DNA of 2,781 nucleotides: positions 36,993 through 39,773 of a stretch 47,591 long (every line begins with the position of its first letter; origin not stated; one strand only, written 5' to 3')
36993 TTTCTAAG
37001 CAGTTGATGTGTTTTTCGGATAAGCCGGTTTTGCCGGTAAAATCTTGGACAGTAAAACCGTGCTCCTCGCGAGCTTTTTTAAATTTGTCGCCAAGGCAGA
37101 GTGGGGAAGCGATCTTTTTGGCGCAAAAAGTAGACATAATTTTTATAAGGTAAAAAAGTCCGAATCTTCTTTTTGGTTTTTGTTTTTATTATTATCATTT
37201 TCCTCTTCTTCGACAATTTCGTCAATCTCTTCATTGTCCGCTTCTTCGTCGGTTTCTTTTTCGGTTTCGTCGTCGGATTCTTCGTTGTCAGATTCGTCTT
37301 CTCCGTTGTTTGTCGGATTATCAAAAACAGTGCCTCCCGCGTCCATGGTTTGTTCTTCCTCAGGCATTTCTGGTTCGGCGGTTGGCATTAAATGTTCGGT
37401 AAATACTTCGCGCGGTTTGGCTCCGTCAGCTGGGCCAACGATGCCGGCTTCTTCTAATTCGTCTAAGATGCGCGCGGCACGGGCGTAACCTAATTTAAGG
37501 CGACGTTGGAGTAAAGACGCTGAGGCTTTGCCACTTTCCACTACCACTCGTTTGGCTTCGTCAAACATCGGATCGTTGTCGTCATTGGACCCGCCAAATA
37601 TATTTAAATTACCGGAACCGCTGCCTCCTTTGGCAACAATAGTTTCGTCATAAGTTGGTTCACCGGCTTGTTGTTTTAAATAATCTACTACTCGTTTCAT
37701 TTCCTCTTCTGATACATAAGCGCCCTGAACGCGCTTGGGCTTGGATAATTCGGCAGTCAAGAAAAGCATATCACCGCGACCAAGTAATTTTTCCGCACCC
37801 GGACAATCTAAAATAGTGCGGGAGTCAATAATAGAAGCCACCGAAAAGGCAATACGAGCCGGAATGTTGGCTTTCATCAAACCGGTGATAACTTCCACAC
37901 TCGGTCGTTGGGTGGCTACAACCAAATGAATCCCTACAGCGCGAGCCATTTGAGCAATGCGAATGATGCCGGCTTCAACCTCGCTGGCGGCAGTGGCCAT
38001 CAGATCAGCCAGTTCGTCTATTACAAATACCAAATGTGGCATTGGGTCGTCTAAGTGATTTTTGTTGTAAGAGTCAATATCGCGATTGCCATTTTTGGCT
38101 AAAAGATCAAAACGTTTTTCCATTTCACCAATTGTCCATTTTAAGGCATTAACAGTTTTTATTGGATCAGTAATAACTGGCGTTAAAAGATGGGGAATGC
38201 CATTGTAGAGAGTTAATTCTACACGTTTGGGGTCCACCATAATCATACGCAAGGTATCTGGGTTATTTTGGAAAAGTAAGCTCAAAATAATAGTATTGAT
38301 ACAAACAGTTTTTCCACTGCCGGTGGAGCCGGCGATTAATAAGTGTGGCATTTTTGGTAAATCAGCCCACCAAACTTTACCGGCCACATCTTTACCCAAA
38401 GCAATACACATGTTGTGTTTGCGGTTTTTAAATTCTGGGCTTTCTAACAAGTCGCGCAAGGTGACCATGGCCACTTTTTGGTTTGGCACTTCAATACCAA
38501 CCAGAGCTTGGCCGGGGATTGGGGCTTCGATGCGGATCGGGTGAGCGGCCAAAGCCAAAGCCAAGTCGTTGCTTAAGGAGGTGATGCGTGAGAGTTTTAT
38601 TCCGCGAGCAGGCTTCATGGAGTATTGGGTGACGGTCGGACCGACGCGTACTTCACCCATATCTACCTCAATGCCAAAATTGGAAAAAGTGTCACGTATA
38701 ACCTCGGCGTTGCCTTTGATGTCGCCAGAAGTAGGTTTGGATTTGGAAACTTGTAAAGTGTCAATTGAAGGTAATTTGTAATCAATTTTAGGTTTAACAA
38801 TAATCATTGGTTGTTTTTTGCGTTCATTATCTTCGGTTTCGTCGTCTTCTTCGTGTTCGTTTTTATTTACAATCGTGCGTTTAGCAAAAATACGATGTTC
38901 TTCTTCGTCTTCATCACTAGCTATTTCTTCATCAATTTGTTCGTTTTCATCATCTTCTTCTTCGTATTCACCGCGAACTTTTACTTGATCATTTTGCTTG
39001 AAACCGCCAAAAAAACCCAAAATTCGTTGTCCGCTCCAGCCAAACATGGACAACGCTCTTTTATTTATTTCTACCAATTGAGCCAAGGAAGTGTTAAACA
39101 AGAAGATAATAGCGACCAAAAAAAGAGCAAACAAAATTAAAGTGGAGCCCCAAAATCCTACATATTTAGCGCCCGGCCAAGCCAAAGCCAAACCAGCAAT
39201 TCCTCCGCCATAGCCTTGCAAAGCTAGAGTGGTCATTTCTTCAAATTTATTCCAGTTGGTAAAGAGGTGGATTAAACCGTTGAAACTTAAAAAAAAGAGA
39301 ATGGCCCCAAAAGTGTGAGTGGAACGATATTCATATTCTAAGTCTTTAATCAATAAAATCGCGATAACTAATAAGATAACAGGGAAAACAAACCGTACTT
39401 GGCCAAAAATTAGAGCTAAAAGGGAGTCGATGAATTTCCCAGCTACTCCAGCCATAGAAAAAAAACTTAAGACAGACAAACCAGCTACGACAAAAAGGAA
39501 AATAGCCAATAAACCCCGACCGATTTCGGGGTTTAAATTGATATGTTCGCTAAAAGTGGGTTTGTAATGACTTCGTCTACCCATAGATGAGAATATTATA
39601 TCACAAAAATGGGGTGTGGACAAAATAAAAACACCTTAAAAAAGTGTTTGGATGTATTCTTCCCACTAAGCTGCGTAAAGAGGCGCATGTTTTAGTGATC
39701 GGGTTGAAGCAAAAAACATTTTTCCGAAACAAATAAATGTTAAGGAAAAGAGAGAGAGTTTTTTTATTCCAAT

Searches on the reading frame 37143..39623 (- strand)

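Call 101: search_protein_families(library=pfam, proteins=[window:37143-39623:-], max_evalue=0.001)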
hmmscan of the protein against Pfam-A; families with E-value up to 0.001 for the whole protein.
window:37143-39623:- (826 aa): 4 families
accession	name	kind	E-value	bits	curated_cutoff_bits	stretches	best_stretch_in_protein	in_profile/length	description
PF01580.24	FtsK_SpoIIIE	-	2.5e-58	197.6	24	1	389-576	2-221/221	FtsK/SpoIIIE family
PF17854.6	FtsK_alpha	-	3.7e-29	101.3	22.9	1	284-381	1-101/101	FtsK alpha domain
PF09397.16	FtsK_gamma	-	7.9e-28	96.4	30.6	1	682-742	2-62/63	Ftsk gamma domain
PF13491.11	FtsK_4TM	-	1.4e-11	44.8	23.1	1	57-185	46-168/171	4TM region of DNA translocase FtsK/SpoIIIE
